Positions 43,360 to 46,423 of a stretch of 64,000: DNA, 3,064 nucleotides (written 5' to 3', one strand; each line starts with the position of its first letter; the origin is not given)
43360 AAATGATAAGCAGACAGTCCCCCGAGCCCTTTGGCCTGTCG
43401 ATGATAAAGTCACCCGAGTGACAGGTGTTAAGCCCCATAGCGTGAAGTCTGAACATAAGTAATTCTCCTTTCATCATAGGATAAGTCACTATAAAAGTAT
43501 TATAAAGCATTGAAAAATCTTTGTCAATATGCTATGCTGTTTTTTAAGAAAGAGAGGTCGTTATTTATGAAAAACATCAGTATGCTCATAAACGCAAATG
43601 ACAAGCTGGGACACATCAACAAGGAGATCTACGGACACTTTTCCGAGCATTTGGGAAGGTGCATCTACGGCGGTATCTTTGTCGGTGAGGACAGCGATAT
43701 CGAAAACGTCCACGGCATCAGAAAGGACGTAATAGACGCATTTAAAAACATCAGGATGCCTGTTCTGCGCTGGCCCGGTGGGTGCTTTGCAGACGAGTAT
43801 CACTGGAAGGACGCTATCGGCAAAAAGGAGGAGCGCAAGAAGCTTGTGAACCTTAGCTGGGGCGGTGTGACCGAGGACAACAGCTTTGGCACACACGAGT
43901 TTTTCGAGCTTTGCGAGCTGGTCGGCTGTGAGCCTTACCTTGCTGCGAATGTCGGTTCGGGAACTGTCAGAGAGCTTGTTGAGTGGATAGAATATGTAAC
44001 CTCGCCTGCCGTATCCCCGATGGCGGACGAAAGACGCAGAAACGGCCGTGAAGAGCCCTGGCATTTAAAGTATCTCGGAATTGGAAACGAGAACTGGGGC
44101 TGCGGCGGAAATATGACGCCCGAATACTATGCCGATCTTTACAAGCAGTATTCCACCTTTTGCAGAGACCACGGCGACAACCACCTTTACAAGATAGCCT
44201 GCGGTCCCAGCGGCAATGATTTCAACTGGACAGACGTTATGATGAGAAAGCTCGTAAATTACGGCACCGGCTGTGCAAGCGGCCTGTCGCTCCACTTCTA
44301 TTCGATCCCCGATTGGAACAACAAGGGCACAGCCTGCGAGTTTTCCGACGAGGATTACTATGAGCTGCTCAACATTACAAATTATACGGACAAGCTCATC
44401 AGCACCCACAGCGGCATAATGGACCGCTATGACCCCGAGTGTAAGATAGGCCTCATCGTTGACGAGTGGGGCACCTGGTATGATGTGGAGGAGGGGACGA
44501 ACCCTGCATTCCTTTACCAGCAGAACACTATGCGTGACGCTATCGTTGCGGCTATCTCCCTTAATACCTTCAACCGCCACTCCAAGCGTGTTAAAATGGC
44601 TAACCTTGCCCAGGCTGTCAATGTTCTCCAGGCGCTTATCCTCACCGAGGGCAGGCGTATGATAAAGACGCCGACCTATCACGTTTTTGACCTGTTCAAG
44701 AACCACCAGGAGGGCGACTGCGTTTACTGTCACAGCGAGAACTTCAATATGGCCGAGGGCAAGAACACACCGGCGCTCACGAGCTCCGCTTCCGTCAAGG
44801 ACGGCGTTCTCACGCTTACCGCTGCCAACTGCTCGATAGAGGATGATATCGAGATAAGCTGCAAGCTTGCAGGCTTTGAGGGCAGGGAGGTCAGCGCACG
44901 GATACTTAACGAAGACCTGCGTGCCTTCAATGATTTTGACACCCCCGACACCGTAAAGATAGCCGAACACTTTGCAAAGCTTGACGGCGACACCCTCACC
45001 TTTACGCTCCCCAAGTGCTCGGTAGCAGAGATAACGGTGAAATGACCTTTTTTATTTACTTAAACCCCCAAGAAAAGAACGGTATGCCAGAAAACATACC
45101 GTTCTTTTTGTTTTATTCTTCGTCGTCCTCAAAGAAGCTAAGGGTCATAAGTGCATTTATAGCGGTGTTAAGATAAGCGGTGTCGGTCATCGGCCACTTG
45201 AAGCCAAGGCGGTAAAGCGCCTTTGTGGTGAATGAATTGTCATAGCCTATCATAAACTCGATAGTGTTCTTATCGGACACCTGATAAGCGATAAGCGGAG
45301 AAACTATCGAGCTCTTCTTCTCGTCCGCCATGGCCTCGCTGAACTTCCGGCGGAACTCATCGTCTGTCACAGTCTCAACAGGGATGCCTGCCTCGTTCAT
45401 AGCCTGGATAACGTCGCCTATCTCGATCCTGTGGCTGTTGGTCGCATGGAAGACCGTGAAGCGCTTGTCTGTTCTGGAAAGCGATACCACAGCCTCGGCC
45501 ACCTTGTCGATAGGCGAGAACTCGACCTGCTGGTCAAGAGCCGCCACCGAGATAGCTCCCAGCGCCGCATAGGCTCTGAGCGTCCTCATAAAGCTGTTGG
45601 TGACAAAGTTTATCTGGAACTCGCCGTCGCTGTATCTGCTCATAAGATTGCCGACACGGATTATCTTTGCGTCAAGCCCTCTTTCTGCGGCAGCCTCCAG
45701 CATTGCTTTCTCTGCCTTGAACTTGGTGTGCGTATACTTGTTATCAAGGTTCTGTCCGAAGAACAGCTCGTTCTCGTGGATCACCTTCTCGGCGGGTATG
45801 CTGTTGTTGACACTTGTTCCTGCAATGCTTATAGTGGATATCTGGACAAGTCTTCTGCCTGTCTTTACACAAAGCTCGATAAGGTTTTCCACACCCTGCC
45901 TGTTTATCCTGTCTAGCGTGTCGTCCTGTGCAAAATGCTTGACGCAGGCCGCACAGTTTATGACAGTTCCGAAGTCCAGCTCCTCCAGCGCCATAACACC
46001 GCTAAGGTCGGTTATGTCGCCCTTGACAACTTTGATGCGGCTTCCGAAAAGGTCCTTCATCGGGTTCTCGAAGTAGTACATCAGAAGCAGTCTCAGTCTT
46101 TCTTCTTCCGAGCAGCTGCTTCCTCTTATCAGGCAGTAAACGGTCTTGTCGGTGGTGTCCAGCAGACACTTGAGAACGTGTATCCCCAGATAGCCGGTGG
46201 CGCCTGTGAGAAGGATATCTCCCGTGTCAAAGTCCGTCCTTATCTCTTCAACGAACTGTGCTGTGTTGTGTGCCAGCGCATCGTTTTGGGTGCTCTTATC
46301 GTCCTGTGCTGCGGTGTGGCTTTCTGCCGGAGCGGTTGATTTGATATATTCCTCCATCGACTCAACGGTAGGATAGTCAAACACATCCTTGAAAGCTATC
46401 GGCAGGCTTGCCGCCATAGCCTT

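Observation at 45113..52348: Orphan C-A-T-C-A-T-R NRPS: predicted dipeptide-aldehyde / (dihydro)pyrazinone synthetase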

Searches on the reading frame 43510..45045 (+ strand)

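Call 18: search_protein_families(library=pfam, proteins=[window:43510-45045:+], max_evalue=0.001)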
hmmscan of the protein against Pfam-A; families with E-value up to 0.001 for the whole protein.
window:43510-45045:+ (511 aa): 2 families
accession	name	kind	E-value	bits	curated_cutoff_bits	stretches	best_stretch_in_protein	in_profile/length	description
PF06964.18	Alpha-L-AF_C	-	1.1e-51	175.8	27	1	318-504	1-165/165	Alpha-L-arabinofuranosidase C-terminal domain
PF22848.2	ASD1_dom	-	3.4e-09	37.1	22.2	1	84-147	9-78/239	Alpha-L-arabinofuranosidase 1 domain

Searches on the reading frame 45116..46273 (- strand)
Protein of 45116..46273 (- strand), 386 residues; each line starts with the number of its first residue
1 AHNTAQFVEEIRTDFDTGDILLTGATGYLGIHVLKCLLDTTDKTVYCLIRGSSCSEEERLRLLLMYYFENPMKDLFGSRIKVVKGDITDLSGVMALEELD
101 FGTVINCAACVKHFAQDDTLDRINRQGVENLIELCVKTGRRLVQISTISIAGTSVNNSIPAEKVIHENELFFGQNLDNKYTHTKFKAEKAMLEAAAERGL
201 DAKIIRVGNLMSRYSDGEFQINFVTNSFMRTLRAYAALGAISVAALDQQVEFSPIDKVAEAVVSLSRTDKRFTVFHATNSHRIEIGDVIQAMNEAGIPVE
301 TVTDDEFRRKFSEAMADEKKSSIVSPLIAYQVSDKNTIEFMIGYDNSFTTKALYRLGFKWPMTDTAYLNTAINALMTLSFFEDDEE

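Call 29: search_solved_structures(query=window:45116-46273:-, max_evalue=0.00001, show_alignments=1)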
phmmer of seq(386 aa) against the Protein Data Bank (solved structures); distinct sequences matched with E-value up to 0.00001: 8.
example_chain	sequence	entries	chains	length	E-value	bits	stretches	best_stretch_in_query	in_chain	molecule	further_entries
6vtj_A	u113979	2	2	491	6.9e-75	255.7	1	15-382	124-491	Non-ribosomal peptide synthetase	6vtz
4f6c_A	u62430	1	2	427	6.6e-39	137.3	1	14-363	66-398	AusA reductase domain protein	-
4f6l_B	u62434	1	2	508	1.1e-38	136.6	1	14-363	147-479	AusA reductase domain protein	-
4u7w_A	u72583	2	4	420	2.3e-21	79.6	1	19-382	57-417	MxaA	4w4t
8v1x_A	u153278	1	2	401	1.4e-17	67.2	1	9-362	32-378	Type I polyketide synthase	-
5mso_A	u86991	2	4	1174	2.8e-09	39.9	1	19-328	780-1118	Carboxylic acid reductase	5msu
5msc_A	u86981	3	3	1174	4e-07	32.8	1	19-328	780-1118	Carboxylic acid reductase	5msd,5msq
4dqv_A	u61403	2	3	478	1.3e-06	31.1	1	19-328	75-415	PROBABLE PEPTIDE SYNTHETASE NRP (PEPTIDE SYNTHASE) | Peptide synthetase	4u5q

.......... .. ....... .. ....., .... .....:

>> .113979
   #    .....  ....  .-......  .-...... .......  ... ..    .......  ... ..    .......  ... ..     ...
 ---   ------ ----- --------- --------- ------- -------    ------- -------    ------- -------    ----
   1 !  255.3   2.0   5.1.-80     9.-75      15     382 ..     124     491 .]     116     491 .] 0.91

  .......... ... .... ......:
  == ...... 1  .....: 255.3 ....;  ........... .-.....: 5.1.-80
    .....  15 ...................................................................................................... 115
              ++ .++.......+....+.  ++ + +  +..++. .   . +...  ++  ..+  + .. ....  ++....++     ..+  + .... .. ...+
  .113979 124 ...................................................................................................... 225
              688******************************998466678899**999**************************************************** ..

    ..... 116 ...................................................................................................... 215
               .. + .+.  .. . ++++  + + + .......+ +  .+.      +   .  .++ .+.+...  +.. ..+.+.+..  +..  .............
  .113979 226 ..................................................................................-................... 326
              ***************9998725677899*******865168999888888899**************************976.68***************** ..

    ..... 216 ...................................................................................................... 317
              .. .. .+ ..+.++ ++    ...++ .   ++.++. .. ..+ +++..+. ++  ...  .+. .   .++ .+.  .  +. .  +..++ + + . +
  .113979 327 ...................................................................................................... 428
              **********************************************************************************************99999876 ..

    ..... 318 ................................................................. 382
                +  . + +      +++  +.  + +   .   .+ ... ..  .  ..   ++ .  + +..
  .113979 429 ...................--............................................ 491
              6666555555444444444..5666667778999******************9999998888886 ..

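Call 62: find_related_loci(query=A2, collection=metagenome_contigs, flank=10000)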
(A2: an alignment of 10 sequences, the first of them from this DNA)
Query A2 (371 aa) in metagenome_contigs; peptide patterns used: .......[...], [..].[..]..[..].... (x = any residue, [..] = any of these).
600 stretches matched a pattern (row limit reached: there are more); 203 encode a relative of the query (tblastn E <= 1e-3); the best 80 are kept; 80 distinct loci.
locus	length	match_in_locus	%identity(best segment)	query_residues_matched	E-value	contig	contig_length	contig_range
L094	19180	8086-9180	55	1-366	2e-130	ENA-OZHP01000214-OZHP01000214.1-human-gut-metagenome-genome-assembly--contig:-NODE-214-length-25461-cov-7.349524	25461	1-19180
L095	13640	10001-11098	53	1-367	3e-128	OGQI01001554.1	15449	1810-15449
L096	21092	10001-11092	54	3-367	3e-128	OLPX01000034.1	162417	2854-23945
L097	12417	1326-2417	54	3-367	4e-128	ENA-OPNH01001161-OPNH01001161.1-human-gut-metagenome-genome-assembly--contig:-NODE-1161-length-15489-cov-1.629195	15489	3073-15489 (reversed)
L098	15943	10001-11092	54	3-367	4e-128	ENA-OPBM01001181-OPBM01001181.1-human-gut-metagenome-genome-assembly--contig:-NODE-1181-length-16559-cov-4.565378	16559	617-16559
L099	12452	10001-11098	53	3-369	1e-124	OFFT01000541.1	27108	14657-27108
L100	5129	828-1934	52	3-370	5e-125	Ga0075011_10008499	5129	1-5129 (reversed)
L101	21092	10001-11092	50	3-367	7e-118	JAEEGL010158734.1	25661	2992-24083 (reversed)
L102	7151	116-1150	52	22-367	5e-115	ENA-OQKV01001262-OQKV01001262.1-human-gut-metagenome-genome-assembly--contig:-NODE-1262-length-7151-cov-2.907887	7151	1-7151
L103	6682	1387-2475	50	3-368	4e-114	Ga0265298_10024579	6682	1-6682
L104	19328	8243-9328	49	5-367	9e-111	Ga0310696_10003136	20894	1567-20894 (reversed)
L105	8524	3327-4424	48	3-367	7e-109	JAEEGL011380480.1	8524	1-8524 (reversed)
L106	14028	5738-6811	46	3-368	1e-107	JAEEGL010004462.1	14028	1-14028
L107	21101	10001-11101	45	3-367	1e-103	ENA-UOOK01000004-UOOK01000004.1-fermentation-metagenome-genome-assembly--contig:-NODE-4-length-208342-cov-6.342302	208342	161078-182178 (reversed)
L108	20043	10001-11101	44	3-369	2e-100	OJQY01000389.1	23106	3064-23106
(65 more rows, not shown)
